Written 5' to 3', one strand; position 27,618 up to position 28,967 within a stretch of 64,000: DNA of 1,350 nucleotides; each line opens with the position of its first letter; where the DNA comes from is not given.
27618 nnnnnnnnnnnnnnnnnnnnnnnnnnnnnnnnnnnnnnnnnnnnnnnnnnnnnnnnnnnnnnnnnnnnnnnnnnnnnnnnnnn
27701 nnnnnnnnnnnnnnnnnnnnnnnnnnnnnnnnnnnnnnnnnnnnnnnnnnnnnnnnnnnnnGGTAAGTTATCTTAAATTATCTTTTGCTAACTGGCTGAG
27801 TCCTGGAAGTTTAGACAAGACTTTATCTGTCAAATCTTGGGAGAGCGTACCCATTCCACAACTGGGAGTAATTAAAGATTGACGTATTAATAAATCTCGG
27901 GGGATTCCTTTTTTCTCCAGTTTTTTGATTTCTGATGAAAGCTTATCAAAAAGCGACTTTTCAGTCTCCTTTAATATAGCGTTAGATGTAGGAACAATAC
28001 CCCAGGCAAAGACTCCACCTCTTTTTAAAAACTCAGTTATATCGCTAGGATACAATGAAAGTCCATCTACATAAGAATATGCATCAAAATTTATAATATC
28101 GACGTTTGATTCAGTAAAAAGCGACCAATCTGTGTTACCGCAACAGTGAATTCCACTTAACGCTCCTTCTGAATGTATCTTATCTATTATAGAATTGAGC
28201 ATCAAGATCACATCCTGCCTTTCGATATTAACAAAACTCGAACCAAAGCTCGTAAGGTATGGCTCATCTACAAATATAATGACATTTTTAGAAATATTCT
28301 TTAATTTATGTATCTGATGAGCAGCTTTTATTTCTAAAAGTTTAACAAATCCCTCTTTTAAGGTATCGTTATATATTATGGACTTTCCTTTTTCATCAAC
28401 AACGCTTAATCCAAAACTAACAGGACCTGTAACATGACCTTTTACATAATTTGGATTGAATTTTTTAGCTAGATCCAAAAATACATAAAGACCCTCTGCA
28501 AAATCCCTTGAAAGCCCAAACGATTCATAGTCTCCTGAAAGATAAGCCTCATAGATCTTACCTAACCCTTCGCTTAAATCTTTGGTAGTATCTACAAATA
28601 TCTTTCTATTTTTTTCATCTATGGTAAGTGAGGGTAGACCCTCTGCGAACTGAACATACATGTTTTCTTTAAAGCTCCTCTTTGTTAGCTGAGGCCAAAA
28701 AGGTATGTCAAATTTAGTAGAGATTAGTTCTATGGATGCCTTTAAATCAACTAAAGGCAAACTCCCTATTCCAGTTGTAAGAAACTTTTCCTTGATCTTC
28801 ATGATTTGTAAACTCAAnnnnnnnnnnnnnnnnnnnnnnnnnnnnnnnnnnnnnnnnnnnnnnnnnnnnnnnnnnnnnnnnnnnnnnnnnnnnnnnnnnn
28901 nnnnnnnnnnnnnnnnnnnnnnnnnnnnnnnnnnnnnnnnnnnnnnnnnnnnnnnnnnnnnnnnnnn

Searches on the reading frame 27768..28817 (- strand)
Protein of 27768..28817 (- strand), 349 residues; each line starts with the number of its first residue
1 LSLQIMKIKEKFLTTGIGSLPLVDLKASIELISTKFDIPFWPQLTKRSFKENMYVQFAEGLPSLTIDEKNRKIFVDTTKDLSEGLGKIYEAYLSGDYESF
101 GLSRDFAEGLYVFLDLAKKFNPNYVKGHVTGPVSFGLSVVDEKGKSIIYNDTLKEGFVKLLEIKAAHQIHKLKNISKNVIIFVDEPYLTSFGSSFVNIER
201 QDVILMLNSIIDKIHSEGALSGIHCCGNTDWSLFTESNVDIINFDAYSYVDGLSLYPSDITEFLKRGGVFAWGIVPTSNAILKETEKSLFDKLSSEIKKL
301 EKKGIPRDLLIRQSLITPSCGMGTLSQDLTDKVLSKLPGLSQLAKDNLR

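Call 4: search_protein_families(library=pfam, proteins=[window:27768-28817:-], max_evalue=0.01)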
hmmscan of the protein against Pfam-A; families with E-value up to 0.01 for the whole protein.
window:27768-28817:- (349 aa): 0 families

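Call 5: search_protein_families(library=ncbifam, proteins=[window:27768-28817:-], max_evalue=0.01)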
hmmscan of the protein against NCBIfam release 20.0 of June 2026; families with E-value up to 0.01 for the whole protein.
window:27768-28817:- (349 aa): 1 family
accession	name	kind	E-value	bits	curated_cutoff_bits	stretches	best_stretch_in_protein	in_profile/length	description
NF002119.0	PRK00957.1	equivalog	1.7e-07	30.8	258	1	120-337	105-297/306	methionine synthase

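Call 15: search_protein_families(library=pfam, proteins=[window:27768-28817:-], max_evalue=10)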
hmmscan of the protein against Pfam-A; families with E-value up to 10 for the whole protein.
window:27768-28817:- (349 aa): 0 families

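Call 17: find_homologous_proteins(query=window:27768-28817:-, max_evalue=0.001)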
Query window:27768-28817:- (349 aa): 6024 proteins with E <= 0.001 among 8000 candidates; the best 120 are listed.
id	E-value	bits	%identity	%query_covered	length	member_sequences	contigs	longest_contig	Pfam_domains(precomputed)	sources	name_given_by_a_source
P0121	1.0e-223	760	100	99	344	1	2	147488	-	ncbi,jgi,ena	-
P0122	8.2e-193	658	83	99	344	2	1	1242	-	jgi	-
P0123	8.6e-189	645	83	98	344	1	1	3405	-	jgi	-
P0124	1.3e-183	628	80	99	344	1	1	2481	-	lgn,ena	-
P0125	2.1e-175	601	75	98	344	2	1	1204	-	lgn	-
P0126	1.9e-171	588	75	98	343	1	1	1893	-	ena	-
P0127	2.7e-169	581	75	98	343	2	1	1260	-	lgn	-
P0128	7.2e-169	580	74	98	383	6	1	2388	-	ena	-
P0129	1.8e-168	578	73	98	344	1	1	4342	-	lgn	-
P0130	7.0e-168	576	76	99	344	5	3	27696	-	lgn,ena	-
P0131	1.4e-167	575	73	98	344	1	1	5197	-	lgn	-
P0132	1.7e-167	575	73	98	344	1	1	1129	-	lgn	-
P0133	2.2e-167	575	75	99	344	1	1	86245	-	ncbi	ncbi:MAG: methionine synthase [Candidatus Omnitrophota bacterium]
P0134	2.5e-167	574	74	99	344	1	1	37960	-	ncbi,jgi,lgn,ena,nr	ncbi:MAG: methionine synthase [Candidatus Omnitrophica bacterium]|nr:methionine synthase [Candidatus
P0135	3.1e-167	574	74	98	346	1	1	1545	-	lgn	-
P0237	2.4e-102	361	49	96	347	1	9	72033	-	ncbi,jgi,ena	-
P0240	5.1e-102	360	49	96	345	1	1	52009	-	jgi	jgi:hypothetical protein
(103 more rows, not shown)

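Call 22: find_encoding_contigs(protein=P0237, flank=8000, max_places=1)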
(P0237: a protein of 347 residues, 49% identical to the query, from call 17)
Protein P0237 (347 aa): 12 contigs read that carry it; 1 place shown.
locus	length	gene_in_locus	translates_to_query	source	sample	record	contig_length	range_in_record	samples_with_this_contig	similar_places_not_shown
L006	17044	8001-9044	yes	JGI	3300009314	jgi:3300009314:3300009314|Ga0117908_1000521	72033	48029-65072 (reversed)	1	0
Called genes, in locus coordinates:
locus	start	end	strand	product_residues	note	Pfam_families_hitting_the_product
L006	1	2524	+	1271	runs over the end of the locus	PF10091:Glycoamylase, PF07719:TPR_2 (faint), PF13424:TPR_12 (faint), PF13525:YfiO (faint)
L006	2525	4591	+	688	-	PF10091:Glycoamylase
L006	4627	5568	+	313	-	PF00528:BPD_transp_1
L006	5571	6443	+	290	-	PF00528:BPD_transp_1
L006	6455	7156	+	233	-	PF03425:CBM_11 (weak)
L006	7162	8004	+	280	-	PF01435:Peptidase_M48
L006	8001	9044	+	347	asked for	-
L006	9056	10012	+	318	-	-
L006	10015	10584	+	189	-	PF01862:PvlArgDC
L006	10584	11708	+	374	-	PF17788:HypF_C, PF22521:HypF_C_2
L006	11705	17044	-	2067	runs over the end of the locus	PF06165:GH94_b-supersand, PF17167:Glyco_hydro_94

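Call 23: find_encoding_contigs(protein=P0240, flank=8000, max_places=1)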
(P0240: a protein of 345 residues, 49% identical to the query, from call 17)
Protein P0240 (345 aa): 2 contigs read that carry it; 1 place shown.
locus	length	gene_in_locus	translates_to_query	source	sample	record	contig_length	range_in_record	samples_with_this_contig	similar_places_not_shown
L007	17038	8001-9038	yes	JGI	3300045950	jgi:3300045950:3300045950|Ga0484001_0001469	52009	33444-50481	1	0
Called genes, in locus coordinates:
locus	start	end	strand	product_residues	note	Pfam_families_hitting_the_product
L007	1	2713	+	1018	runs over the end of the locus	PF00873:ACR_tran, PF02355:SecD_SecF_C (faint), PF03176:MMPL (faint)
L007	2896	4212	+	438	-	-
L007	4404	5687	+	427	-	PF01547:SBP_bac_1, PF13416:SBP_bac_8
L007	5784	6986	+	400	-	PF00480:ROK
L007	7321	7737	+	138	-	PF02577:BFN_dom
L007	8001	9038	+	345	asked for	-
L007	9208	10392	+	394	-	PF04055:Radical_SAM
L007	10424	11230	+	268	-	PF01135:PCMT, PF00398:RrnaAD, PF13489:Methyltransf_23 (weak), PF13847:Methyltransf_31, PF08241:Methyltransf_11 (weak), PF13649:Methyltransf_25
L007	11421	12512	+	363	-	-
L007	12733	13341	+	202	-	PF04055:Radical_SAM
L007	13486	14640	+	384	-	PF02771:Acyl-CoA_dh_N, PF02770:Acyl-CoA_dh_M, PF00441:Acyl-CoA_dh_1, PF08028:Acyl-CoA_dh_2, PF22924:ACOX_C_alpha1 (weak)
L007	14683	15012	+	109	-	PF05635:23S_rRNA_IVP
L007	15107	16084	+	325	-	PF01012:ETF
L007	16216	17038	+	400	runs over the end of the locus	PF00037:Fer4, PF12797:Fer4_2 (faint), PF12838:Fer4_7 (weak), PF13187:Fer4_9 (weak), PF13237:Fer4_10, PF00037:Fer4 (weak), PF01012:ETF, PF00766:ETF_alpha, +6 more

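Call 27: search_solved_structures(query=A1, max_evalue=1, show_alignments=2)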
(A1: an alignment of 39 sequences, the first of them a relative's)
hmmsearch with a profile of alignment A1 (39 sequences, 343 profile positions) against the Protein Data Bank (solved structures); distinct sequences matched with E-value up to 1: 0.
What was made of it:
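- Tried and rejected: No hits (call 27).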

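Call 28: find_related_loci(query=A1, collection=genome_contigs, flank=10000)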
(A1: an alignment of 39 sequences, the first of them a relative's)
Query A1 (344 aa) in genome_contigs; peptide patterns used: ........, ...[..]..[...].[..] (x = any residue, [..] = any of these).
599 stretches matched a pattern (row limit reached: there are more); 592 encode a relative of the query (tblastn E <= 1e-3); the best 80 are kept; 80 distinct loci.
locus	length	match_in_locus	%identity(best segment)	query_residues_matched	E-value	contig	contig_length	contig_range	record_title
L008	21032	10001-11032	75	1-344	6e-175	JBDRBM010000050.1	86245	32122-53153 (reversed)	MAG: Candidatus Omnitrophota bacterium isolate MEGAHIT-group-1.126 k141_4062973, whole genome shotgun sequence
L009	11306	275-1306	74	1-344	7e-175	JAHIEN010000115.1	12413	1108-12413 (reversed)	MAG: Candidatus Omnitrophota bacterium isolate KR11_0.1_MetaG.mb.20 KR11_0.1_MetaG.mb.20_k141_967206, whole genome shotg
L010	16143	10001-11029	74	1-343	1e-172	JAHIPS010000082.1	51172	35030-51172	MAG: Candidatus Omnitrophota bacterium isolate KR13_S3.mb.80 KR13_S3.mb.80_k141_342527, whole genome shotgun sequence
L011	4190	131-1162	72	1-344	1e-177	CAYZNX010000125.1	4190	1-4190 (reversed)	MAG TPA_asm: uncultured Planctomycetia bacterium isolate SRP090828_co1_58 genome assembly, contig: NODE_6242_length_4190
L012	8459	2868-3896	71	1-343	3e-167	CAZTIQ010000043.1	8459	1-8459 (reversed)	MAG TPA_asm: uncultured Planctomycetia bacterium isolate binchicken_co243_251 genome assembly, contig: NODE_7858_length_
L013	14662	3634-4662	69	1-343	1e-160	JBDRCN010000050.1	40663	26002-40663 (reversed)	MAG: Candidatus Omnitrophota bacterium isolate MEGAHIT-group-1.186 k141_4229274, whole genome shotgun sequence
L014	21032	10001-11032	67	1-344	1e-158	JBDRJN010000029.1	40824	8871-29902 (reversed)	MAG: Candidatus Omnitrophota bacterium isolate MEGAHIT-group-1.657 k141_3431948, whole genome shotgun sequence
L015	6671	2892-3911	66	1-340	2e-152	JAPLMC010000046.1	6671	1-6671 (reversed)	MAG: Candidatus Omnitrophota bacterium isolate LacPavin_0419_WC70L_MAG_38_7 LacPavin_0419_WC70L_scaffold_583897, whole g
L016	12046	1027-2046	64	1-340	4e-147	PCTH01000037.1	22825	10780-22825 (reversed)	MAG: Candidatus Omnitrophica bacterium CG22_combo_CG10-13_8_21_14_all_43_16 CG22_scaffold_1245_c, whole genome shotgun s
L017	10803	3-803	70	77-343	9e-122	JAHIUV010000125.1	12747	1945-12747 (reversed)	MAG: Candidatus Omnitrophota bacterium isolate MM_PC_MetaG.mb.37 MM_PC_MetaG.mb.37_k141_1090320, whole genome shotgun se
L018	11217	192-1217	51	3-344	5e-110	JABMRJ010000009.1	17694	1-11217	MAG: Candidatus Omnitrophota bacterium isolate bin.182 k141_498383, whole genome shotgun sequence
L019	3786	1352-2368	46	2-337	2e-108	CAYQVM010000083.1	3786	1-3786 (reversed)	MAG TPA_asm: uncultured Planctomycetia bacterium isolate binchicken_co266_91 genome assembly, contig: NODE_63501_length_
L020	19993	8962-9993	46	1-340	8e-105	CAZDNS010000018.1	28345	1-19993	MAG TPA_asm: uncultured Planctomycetia bacterium isolate SRP090828_co1_107 genome assembly, contig: NODE_244_length_2834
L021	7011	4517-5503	49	2-330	1e-104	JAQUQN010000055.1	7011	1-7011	MAG: Candidatus Omnitrophota bacterium isolate STD1_50 NODE_36049_length_7011_cov_4.157757_Sandtown_D1, whole genome sho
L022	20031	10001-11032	44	1-338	5e-104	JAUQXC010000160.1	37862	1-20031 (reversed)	MAG: Thermoflexales bacterium isolate BIN19 contig_55750, whole genome shotgun sequence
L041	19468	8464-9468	47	2-336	2e-98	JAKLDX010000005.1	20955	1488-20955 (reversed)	MAG: Candidatus Omnitrophota bacterium isolate RA.bin12 RA.bin12_5, whole genome shotgun sequence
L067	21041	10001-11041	45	1-344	3e-95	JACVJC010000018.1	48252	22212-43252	MAG: Candidatus Geothermocultor quzhuomuensis isolate QZM4_1.bin.14 contig018, whole genome shotgun sequence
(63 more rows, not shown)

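Call 32: predict_structure(alignment_id=A1)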
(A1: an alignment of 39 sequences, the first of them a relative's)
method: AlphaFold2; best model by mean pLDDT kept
length: 344 residues; sequences in the alignment: 39
mean_pLDDT: 92.1   pTM: 0.92
mean pLDDT of the five models: 92.1, 91.8, 91.4, 91.3, 90.9
residues with pLDDT >= 90: 268; 70-90: 62; 50-70: 7; < 50: 7
segments of 3 or more residues with pLDDT < 50: 184-189
pLDDT, mean of each block of 10 residues (from residue 1): 92 85 91 92 89 96 93 96 97 95 94 95 94 92 92 98 98 95 51 82 98 95 80 94 87 96 96 96 98 97 97 90 92 97 93
secondary structure, 60 per line:
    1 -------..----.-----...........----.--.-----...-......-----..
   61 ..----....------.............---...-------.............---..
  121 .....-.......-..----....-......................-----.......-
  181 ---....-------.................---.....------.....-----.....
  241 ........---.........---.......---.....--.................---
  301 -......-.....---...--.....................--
elements in order: H20-30 H48-53 E59-62 E67-70 H77-89 H103-115 E119-125 H127-133 H146-167 E173-179 H184-187 H195-211 E215-219 H226-230 E236-240 H241-248 H252-260 E264-270 H274-278 H281-297 H302-307 E309-313 H322-342

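Call 35: search_protein_families(library=pfam, proteins=[L006:9047-10012:+, L006:10015-10584:+, L006:10584-11708:+, L041:9499-10416:+, L067:11070-12230:-], max_evalue=0.01)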
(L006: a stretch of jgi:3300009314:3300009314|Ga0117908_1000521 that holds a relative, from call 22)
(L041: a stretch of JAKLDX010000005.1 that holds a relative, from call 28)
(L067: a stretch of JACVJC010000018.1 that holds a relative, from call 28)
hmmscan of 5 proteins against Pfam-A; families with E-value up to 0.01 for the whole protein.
L006:9047-10012:+ (321 aa): 1 family
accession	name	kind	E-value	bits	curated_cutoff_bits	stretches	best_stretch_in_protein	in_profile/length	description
PF00491.26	Arginase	-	7.8e-70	235.9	22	1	33-293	2-279/280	Arginase family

L006:10015-10584:+ (189 aa): 1 family
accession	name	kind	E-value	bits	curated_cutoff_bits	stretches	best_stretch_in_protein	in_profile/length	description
PF01862.21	PvlArgDC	-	3.6e-58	196.4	22.7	1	11-187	1-160/161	Pyruvoyl-dependent arginine decarboxylase (PvlArgDC)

L006:10584-11708:+ (374 aa): 4 families
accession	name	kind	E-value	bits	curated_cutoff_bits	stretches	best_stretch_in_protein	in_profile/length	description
PF22521.2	HypF_C_2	-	1.5e-76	257.8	27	1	136-369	1-241/241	Carbamoyltransferase, Kae1-like Domain, second subdomain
PF17788.7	HypF_C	-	9.4e-21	74.8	23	1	7-127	2-99/99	HypF Kae1-like domain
PF01869.26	BcrAD_BadFG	-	0.0038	17.2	31.5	1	288-351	189-250/271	BadF/BadG/BcrA/BcrD ATPase family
PF00814.31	TsaD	-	0.0075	16.4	24.8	0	232-353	134-248/264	tRNA N6-adenosine threonylcarbamoyltransferase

L041:9499-10416:+ (305 aa): 1 family
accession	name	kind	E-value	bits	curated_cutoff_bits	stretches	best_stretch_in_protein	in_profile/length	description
PF00491.26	Arginase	-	3.3e-67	227.4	22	1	33-297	2-279/280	Arginase family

L067:11070-12230:- (386 aa): 1 family
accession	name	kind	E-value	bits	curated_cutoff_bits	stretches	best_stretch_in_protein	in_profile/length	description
PF00850.24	Hist_deacetyl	-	2.1e-94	316.7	27.9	1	23-320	1-297/298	Histone deacetylase domain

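Call 38: fold_search(model_id=the predicted structure, library=pdb)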
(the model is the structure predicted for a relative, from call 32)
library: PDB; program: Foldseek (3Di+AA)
matches with E <= 10: 1777; with E <= 0.001: 34
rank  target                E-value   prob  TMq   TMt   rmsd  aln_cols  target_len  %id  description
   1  3bq5_A                7.9e-08  1.00  0.54  0.28   8.0       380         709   15  Crystal Structure of T. maritima Cobalamin-Independent Methionine Synthase complexed with Zn2+ and Homocysteine (Monoc (released 2008-03-11)
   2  3bq5_B                8.4e-08  1.00  0.56  0.29   7.2       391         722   14  Crystal Structure of T. maritima Cobalamin-Independent Methionine Synthase complexed with Zn2+ and Homocysteine (Monoc (released 2008-03-11)
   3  4l6h                  2.2e-07  1.00  0.61  0.30   6.7       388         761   14  Crystal structure of the Candida albicans Methionine Synthase in complex with Methotrexate and Homocysteine (released 2014-03-05)
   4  3rpd_B                2.2e-07  1.00  0.59  0.59   6.9       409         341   16  The structure of a B12-independent methionine synthase from Shewanella sp. W3-18-1 in complex with Selenomethionine. (released 2011-08-31)
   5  1xdj_A                2.8e-07  1.00  0.59  0.31   6.2       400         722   12  Crystal Structure of T. maritima Cobalamin-Independent Methionine Synthase complexed with Zn2+ and Homocysteine (released 2005-03-01)
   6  1xpg_A                3.6e-07  1.00  0.59  0.30   6.7       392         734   13  Crystal Structure of T. maritima Cobalamin-Independent Methionine Synthase complexed with Zn2+ and Methyltetrahydrofol (released 2005-03-01)
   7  4l65                  3.8e-07  1.00  0.60  0.30   6.0       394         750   13  Crystal structure of the Candida albicans Methionine Synthase in complex with 5-Methyl-Tetrahydrofolate and Methionine (released 2014-03-05)
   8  3bq6_A                6.5e-07  1.00  0.55  0.29   7.2       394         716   12  Crystal Structure of T. maritima Cobalamin-Independent Methionine Synthase complexed with Zn2+ (Monoclinic) (released 2008-03-11)
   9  4ztx                  6.9e-07  1.00  0.62  0.30   5.8       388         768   12  Neurospora crassa cobalamin-independent methionine synthase complexed with Zn2+ (released 2015-12-09)
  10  1u1h                  6.9e-07  1.00  0.58  0.30   7.0       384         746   12  A. thaliana cobalamine independent methionine synthase (released 2004-09-02)
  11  3ppc_A                8.1e-07  1.00  0.59  0.29   8.0       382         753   14  Crystal structure of the Candida albicans methionine synthase by surface entropy reduction, tyrosine variant with zinc (released 2011-10-12)
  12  1xr2_B                8.1e-07  1.00  0.59  0.31   6.2       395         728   12  Crystal Structure of oxidized T. maritima Cobalamin-Independent Methionine Synthase complexed with Methyltetrahydrofol (released 2005-03-01)
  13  3rpd_A                1.2e-06  1.00  0.59  0.59   6.9       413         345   16  The structure of a B12-independent methionine synthase from Shewanella sp. W3-18-1 in complex with Selenomethionine. (released 2011-08-31)
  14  4l5z                  1.3e-06  1.00  0.59  0.29   5.9       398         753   12  Crystal structure of the Candida albicans Methionine Synthase in complex with Homocysteine (released 2014-03-05)
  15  3bq6_B                1.5e-06  1.00  0.56  0.29   7.1       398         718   12  Crystal Structure of T. maritima Cobalamin-Independent Methionine Synthase complexed with Zn2+ (Monoclinic) (released 2008-03-11)
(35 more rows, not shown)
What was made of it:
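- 27768..28802 (-): Flanking gene, not part of the maturation system: MesB-type core methionine synthase (344 aa). AF2 model pLDDT 92 with a MetE fold (calls 32, 38).
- On MesB core methionine synthase (upstream gene 27768-28802): Foldseek hits to MetE and MesD structures (call 38).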
